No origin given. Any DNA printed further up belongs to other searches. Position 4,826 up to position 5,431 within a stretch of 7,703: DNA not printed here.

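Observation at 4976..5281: Zinc-ribbon ORF translationally coupled to gII, inserted between gII and gV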

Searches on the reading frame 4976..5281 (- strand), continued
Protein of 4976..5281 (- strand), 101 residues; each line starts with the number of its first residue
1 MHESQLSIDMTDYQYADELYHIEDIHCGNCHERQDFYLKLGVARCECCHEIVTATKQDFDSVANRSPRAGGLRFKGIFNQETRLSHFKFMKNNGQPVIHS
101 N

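Call 110: get_annotated_region(hit=H69, flank=150)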
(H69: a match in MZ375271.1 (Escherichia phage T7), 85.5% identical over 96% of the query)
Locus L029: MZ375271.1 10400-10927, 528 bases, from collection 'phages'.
description: Mutant Escherichia phage T7 clone T7_200L, complete genome.
organism: Escherichia phage T7 (NCBI taxid 10760)
taxonomy: Viruses; Duplodnaviria; Heunggongvirae; Uroviricota; Caudoviricetes; Autographiviridae; Studiervirinae; Teseptimavirus; Teseptimavirus T7
host: -; source: -; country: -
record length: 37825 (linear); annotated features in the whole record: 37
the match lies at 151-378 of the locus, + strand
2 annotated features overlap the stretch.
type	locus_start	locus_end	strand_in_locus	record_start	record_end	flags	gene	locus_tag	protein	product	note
CDS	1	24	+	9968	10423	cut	-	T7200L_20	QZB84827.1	lysozyme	-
CDS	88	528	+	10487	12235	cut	-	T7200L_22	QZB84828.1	DNA primase/helicase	-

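Call 111: get_annotated_region(hit=H72, flank=150)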
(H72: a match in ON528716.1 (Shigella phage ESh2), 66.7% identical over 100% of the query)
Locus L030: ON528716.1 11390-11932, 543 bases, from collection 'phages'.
description: UNVERIFIED: Shigella phage ESh2, complete genome.
organism: Shigella phage ESh2 (NCBI taxid 2950765)
taxonomy: Viruses; Duplodnaviria; Heunggongvirae; Uroviricota; Caudoviricetes; Autographiviridae; Studiervirinae; Teseptimavirus
host: Shigella sp.; source: -; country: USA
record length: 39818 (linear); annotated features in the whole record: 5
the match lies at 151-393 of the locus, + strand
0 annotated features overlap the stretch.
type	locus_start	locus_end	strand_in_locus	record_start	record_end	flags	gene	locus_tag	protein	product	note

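Call 112: get_annotated_region(hit=H80, flank=150)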
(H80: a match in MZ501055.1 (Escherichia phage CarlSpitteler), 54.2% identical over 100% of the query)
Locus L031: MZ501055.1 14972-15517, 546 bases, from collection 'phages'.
description: Escherichia phage CarlSpitteler, complete genome.
organism: Escherichia phage CarlSpitteler (NCBI taxid 2852039)
taxonomy: Viruses; Duplodnaviria; Heunggongvirae; Uroviricota; Caudoviricetes; Autographiviridae; Studiervirinae; Berlinvirus
host: Escherichia coli K-12; source: hospital sewage; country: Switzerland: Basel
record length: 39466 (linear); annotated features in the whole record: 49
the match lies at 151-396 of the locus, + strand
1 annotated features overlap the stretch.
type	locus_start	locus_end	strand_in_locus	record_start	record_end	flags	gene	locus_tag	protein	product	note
CDS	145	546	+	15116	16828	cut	-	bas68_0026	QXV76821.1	DNA primase/helicase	-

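Call 113: get_annotated_region(hit=H85, flank=150)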
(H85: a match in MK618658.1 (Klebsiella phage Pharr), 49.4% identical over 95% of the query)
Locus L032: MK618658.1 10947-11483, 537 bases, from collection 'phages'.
description: Klebsiella phage Pharr, complete genome.
organism: Klebsiella phage Pharr (NCBI taxid 2562178)
taxonomy: Viruses; Duplodnaviria; Heunggongvirae; Uroviricota; Caudoviricetes; Autographiviridae; Studiervirinae; Przondovirus; Przondovirus pharr
host: Klebsiella pneumoniae; source: wastewater treatment plant; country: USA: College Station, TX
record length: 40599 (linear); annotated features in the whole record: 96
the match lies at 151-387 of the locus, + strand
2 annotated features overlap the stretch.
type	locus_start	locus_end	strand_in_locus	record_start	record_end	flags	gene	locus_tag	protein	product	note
regulatory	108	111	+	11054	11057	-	-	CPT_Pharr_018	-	ribosome_binding_site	CPT_Pharr_018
CDS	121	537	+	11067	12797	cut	-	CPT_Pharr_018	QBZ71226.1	DNA primase/helicase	-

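Call 114: get_annotated_region(hit=H90, flank=150)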
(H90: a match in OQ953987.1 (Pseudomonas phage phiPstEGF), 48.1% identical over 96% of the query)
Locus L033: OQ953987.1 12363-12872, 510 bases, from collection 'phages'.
description: Pseudomonas phage phiPstEGF, complete genome.
organism: Pseudomonas phage phiPstEGF (NCBI taxid 3053878)
taxonomy: Viruses; Duplodnaviria; Heunggongvirae; Uroviricota; Caudoviricetes; Autographiviridae; Studiervirinae; Ghunavirus
host: Pseudomonas syringae pv. tomato; source: -; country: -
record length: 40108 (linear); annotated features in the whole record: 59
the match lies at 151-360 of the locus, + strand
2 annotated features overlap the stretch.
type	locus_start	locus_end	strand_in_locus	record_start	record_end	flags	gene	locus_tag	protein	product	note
CDS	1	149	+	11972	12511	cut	-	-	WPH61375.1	hypothetical protein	protein p16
CDS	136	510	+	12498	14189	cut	-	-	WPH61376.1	primase/helicase protein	similar to AKG94365.1 primase/helicase protein [Pseudomonas phage phiPsa17]; zinc-binding domain of primase-helicase ...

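Call 115: get_annotated_region(hit=H95, flank=150)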
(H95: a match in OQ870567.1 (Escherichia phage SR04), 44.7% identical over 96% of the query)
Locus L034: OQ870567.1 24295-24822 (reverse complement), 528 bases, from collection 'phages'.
description: Escherichia phage SR04, complete genome.
organism: Escherichia phage SR04 (NCBI taxid 3056227)
taxonomy: Viruses; Duplodnaviria; Heunggongvirae; Uroviricota; Caudoviricetes; Autographiviridae; Studiervirinae; Kayfunavirus
host: Escherichia coli; source: -; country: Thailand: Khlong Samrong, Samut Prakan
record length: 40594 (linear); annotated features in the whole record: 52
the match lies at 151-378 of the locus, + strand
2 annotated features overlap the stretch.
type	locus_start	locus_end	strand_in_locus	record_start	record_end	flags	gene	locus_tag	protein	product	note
CDS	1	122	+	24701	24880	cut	-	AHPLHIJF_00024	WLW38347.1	hypothetical protein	-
CDS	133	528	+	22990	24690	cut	dnaG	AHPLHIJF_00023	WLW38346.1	DNA primase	-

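Call 116: get_annotated_region(hit=H100, flank=150)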
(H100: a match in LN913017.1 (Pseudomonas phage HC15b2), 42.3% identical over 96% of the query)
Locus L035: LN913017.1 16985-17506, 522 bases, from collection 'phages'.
description: Pseudomonas phage HC15b2 genome assembly HC15b2, chromosome : 1.
organism: Pseudomonas phage HC15b2 (NCBI taxid 1755216)
taxonomy: Viruses; Duplodnaviria; Heunggongvirae; Uroviricota; Caudoviricetes; Autographiviridae; Studiervirinae; Ghunavirus; Ghunavirus shl2
host: -; source: -; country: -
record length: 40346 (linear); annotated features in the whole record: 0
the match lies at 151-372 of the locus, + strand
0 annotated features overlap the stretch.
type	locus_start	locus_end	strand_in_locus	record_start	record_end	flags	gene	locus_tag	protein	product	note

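Call 117: get_annotated_region(hit=H104, flank=200)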
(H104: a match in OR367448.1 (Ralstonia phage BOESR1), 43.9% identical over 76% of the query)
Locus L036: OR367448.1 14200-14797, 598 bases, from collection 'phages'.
description: Ralstonia phage BOESR1, complete genome.
organism: Ralstonia phage BOESR1 (NCBI taxid 3034917)
taxonomy: Viruses; Duplodnaviria; Heunggongvirae; Uroviricota; Caudoviricetes; Autographiviridae; Gyeongsanvirus
host: Ralstonia pseudosolanacearum (NCPPB 4694); source: -; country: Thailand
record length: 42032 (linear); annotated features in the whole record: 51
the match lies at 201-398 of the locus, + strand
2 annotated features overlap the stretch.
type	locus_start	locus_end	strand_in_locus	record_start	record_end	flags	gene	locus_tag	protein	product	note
CDS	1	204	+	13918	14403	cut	-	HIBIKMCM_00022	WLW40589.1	HNH endonuclease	-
CDS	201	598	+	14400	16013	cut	-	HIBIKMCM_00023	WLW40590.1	DNA primase/helicase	-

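Call 118: get_annotated_region(hit=H105, flank=250)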
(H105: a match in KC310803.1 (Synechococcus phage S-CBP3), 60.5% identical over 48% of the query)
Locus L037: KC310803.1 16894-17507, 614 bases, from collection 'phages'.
description: Synechococcus phage S-CBP3, complete genome.
organism: Synechococcus phage S-CBP3 (NCBI taxid 756276)
taxonomy: Viruses; Duplodnaviria; Heunggongvirae; Uroviricota; Caudoviricetes; Autographiviridae; Lirvirus; Lirvirus SCBP3
host: Synechococcus sp. CB0101; source: Chesapeake Bay water; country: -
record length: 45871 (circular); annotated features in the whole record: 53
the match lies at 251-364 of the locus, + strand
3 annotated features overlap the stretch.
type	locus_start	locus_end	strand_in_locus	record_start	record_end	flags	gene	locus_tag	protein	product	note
CDS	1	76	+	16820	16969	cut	-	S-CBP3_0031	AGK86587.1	hypothetical protein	-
CDS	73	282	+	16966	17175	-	-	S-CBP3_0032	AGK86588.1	hypothetical protein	-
CDS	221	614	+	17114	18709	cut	-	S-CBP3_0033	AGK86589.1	primase/helicase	-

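Call 119: get_annotated_region(hit=H107, flank=250)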
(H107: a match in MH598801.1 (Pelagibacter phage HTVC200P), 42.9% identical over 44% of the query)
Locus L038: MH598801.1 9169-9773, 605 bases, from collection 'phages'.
description: Pelagibacter phage HTVC200P, complete genome.
organism: Pelagibacter phage HTVC200P (NCBI taxid 2283023)
taxonomy: Viruses; Duplodnaviria; Heunggongvirae; Uroviricota; Caudoviricetes; Autographiviridae; Votkovvirus
host: Candidatus Pelagibacter sp. FZCC0015; source: seawater; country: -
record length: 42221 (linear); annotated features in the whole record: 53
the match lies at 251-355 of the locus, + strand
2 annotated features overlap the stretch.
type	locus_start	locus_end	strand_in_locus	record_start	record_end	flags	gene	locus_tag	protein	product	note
CDS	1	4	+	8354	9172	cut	-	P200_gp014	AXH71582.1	thymidylate synthase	-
CDS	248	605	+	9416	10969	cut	-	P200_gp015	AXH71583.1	DNA primase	-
